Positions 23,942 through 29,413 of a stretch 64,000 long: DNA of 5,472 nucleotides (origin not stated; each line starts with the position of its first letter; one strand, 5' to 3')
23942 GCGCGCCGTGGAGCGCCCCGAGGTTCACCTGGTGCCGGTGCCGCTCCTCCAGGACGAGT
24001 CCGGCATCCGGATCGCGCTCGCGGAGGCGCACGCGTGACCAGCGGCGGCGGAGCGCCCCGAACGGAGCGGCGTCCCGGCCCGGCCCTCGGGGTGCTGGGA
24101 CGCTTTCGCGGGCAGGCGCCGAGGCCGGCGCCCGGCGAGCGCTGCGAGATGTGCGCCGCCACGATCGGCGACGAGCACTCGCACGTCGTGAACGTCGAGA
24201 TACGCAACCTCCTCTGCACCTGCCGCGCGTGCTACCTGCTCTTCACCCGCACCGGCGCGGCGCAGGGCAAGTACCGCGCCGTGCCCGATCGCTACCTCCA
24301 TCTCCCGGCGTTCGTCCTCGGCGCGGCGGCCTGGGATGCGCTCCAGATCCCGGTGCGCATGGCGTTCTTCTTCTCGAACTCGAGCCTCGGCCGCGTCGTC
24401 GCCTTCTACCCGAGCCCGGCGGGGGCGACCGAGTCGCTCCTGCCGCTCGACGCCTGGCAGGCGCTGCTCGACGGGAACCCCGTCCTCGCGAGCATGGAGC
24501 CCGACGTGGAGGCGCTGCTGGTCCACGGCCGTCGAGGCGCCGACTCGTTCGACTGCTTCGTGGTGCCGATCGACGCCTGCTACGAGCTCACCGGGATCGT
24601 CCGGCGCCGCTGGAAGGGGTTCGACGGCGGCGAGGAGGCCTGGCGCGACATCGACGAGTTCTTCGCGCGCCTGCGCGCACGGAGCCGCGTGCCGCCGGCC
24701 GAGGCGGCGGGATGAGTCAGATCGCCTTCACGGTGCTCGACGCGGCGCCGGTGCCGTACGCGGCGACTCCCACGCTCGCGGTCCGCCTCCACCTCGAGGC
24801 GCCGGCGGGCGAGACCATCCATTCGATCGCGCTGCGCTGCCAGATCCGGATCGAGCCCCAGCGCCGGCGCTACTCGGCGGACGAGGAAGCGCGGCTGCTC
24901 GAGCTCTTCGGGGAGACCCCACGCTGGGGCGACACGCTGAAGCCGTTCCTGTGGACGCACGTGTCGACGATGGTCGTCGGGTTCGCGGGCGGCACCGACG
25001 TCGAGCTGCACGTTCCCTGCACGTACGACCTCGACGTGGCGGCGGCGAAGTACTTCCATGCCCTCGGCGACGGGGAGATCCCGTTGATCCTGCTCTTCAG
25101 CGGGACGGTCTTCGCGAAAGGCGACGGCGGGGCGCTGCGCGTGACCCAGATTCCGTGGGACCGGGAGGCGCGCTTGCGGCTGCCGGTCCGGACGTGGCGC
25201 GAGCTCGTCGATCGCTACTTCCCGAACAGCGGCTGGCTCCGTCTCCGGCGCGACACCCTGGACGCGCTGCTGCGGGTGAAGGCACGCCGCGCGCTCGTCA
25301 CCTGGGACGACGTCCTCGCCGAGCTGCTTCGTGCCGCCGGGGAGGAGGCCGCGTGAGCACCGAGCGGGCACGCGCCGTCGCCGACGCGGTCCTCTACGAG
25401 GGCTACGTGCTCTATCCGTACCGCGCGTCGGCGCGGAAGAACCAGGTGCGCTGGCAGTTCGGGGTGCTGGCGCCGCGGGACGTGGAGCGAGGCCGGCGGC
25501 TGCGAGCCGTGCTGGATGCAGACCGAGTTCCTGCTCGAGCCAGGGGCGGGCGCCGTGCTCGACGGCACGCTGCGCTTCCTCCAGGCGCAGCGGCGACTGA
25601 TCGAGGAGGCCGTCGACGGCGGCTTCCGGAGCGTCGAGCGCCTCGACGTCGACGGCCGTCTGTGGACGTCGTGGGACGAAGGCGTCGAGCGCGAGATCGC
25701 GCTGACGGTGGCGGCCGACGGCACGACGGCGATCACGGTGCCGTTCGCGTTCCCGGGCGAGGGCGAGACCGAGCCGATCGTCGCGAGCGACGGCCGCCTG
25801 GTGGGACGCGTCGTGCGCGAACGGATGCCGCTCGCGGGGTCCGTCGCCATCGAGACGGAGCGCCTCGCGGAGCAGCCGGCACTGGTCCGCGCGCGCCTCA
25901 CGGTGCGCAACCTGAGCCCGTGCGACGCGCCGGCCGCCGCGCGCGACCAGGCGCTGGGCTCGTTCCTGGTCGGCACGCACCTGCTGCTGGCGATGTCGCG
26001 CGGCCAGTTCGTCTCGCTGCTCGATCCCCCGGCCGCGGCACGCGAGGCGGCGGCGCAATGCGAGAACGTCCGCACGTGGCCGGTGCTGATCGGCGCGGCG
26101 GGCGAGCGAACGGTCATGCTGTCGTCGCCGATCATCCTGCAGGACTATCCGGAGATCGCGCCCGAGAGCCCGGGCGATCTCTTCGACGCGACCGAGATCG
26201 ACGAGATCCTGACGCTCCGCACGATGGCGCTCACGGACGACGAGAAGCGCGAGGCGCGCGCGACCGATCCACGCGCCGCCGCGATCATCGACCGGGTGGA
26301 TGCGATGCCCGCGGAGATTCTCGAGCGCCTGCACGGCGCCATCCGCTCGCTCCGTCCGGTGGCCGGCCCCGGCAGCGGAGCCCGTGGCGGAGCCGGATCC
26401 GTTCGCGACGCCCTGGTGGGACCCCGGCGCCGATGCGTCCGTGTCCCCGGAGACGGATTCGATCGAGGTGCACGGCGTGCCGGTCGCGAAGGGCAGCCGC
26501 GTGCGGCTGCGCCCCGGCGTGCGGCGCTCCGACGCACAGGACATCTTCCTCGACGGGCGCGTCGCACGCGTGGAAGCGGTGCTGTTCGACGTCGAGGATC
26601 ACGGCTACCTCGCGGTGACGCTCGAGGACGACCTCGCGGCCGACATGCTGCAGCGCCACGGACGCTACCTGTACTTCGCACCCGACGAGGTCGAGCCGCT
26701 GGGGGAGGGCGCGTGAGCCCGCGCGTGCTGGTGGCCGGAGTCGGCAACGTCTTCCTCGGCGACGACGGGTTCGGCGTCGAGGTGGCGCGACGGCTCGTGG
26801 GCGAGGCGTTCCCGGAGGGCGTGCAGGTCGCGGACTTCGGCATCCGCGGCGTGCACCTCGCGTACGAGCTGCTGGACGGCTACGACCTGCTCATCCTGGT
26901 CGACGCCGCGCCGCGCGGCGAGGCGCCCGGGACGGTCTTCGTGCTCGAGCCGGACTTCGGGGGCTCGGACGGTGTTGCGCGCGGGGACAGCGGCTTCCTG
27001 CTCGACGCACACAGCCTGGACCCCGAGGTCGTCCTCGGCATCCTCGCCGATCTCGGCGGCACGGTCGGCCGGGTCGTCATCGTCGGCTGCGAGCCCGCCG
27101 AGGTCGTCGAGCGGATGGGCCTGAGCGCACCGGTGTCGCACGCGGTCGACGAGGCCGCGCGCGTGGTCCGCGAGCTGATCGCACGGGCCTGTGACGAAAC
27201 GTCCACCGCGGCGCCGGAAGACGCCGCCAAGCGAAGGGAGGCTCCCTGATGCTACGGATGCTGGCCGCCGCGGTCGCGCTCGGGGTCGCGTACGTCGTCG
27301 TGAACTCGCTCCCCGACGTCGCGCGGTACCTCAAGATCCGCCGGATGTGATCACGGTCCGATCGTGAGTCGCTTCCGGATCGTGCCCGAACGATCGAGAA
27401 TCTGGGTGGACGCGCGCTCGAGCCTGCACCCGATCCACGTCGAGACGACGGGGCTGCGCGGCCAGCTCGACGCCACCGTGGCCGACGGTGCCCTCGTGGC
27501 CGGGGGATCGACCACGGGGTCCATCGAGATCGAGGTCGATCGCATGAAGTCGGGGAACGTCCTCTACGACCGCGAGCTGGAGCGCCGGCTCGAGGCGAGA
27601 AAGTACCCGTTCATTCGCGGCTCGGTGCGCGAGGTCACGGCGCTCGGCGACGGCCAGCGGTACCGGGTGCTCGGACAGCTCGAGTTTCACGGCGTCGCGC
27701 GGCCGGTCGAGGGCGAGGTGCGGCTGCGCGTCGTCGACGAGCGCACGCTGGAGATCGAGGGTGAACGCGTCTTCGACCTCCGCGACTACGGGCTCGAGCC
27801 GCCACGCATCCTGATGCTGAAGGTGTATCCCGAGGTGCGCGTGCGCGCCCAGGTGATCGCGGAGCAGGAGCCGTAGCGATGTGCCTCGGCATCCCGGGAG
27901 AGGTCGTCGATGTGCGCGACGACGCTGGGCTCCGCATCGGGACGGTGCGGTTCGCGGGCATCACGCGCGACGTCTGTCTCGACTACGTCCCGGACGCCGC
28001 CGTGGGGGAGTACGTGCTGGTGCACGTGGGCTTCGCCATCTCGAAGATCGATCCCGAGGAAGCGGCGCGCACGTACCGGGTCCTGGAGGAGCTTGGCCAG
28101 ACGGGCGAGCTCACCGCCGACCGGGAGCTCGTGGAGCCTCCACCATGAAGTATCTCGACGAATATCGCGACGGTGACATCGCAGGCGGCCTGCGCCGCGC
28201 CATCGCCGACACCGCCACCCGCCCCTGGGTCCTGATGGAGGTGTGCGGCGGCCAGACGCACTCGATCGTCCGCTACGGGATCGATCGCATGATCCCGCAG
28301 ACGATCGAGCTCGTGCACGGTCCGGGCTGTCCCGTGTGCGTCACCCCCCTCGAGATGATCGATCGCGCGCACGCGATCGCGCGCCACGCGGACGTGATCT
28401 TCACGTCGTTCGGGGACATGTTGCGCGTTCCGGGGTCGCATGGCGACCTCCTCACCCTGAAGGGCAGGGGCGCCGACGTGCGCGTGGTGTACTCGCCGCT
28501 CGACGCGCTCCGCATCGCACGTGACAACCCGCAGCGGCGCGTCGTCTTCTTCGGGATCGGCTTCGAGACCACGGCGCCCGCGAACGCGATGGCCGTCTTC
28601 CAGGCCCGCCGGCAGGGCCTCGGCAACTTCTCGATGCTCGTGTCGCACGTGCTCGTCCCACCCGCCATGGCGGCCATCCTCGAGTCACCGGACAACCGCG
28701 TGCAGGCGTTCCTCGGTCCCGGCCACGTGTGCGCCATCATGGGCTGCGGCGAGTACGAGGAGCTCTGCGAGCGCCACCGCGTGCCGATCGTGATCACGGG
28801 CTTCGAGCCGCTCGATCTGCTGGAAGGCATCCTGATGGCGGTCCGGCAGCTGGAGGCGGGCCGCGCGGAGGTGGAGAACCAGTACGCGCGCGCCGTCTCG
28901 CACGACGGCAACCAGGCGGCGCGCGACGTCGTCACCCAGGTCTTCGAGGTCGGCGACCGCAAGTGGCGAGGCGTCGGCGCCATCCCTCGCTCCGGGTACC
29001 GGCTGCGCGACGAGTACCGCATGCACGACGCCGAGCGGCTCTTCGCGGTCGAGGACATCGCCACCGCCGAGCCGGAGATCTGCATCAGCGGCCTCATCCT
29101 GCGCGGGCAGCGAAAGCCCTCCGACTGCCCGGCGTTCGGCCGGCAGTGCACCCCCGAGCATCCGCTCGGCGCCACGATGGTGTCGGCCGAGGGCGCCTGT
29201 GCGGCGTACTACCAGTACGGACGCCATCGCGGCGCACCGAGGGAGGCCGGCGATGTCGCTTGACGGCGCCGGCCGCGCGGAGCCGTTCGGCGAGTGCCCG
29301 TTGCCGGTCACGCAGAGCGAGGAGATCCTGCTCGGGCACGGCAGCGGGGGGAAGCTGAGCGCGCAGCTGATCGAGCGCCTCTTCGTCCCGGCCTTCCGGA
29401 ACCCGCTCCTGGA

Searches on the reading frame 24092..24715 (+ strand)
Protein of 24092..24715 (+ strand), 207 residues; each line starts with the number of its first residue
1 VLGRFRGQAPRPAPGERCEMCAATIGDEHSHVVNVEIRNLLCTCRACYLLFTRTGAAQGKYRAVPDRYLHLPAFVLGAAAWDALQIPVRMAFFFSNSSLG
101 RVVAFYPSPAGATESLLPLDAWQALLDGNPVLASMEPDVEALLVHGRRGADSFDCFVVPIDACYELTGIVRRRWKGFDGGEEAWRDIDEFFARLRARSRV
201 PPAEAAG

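Call 10: search_protein_families(library=pfam, proteins=[window:24092-24715:+], max_evalue=0.01)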
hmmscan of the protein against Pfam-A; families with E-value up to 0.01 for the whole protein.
window:24092-24715:+ (207 aa): 1 family
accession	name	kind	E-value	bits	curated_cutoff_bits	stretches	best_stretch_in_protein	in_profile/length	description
PF19372.4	DUF5947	-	2.8e-75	252.3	25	1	17-197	1-176/177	Family of unknown function (DUF5947)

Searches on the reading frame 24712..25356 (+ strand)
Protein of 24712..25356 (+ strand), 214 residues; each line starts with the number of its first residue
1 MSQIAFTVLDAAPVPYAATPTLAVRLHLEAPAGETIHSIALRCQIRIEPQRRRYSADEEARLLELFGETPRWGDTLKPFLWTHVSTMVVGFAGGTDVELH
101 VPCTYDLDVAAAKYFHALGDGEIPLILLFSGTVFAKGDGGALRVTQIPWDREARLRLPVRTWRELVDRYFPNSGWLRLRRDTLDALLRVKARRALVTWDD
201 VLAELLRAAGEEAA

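Call 11: search_protein_families(library=pfam, proteins=[window:24712-25356:+], max_evalue=0.01)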
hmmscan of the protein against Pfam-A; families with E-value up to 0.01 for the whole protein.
window:24712-25356:+ (214 aa): 1 family
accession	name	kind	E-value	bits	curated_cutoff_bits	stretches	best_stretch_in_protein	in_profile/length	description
PF19562.4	DUF6084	-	4.9e-92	307.7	25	1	1-213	1-212/213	Family of unknown function (DUF6084)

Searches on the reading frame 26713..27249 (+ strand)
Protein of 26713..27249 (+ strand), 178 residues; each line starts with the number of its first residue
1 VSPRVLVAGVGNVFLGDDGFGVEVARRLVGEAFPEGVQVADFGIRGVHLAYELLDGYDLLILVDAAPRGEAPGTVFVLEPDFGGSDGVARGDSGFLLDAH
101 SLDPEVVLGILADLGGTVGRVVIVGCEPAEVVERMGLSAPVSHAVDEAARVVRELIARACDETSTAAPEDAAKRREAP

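Call 11: search_protein_families(library=pfam, proteins=[window:26713-27249:+], max_evalue=0.01)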
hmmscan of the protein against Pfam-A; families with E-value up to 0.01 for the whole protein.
window:26713-27249:+ (178 aa): 1 family
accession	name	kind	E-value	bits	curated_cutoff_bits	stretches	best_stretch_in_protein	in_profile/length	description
PF01750.23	HycI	-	4.4e-11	43.2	23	1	23-152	2-127/130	Hydrogenase maturation protease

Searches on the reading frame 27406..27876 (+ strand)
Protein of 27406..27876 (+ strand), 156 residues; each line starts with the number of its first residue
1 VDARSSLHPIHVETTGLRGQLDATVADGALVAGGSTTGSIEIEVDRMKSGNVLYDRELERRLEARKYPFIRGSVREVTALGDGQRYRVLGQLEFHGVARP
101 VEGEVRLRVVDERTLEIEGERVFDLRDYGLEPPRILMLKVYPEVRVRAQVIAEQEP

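Call 11: search_protein_families(library=pfam, proteins=[window:27406-27876:+], max_evalue=0.01)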
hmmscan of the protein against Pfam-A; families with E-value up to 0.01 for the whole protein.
window:27406-27876:+ (156 aa): 1 family
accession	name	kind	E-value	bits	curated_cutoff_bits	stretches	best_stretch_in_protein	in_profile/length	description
PF04264.18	YceI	-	1e-10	42.6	23.7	1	14-150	19-148/150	YceI-like domain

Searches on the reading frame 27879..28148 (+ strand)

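Call 11: search_protein_families(library=pfam, proteins=[window:27879-28148:+], max_evalue=0.01)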
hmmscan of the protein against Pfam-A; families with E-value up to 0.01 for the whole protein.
window:27879-28148:+ (89 aa): 1 family
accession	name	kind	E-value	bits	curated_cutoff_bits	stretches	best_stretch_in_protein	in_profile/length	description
PF01455.23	HupF_HypC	-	1.5e-26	92.7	28.5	1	1-68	1-64/65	HupF/HypC family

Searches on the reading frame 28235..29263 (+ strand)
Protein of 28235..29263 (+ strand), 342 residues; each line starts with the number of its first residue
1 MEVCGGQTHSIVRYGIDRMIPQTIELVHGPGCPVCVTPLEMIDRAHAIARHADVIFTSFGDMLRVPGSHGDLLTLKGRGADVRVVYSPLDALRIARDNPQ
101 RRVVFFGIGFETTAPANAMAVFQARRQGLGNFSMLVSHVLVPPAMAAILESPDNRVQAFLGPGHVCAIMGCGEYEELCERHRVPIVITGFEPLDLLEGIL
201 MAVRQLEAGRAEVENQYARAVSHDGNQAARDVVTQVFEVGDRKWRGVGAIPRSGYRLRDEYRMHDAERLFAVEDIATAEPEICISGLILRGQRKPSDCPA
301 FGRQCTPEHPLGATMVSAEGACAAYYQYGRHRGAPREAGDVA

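Call 11: search_protein_families(library=pfam, proteins=[window:28235-29263:+], max_evalue=0.01)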
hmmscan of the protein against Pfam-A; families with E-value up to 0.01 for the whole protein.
window:28235-29263:+ (342 aa): 1 family
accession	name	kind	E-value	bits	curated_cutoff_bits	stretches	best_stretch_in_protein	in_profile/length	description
PF01924.21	HypD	-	1.8e-148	494.8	25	1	1-329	23-351/351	Hydrogenase formation hypA family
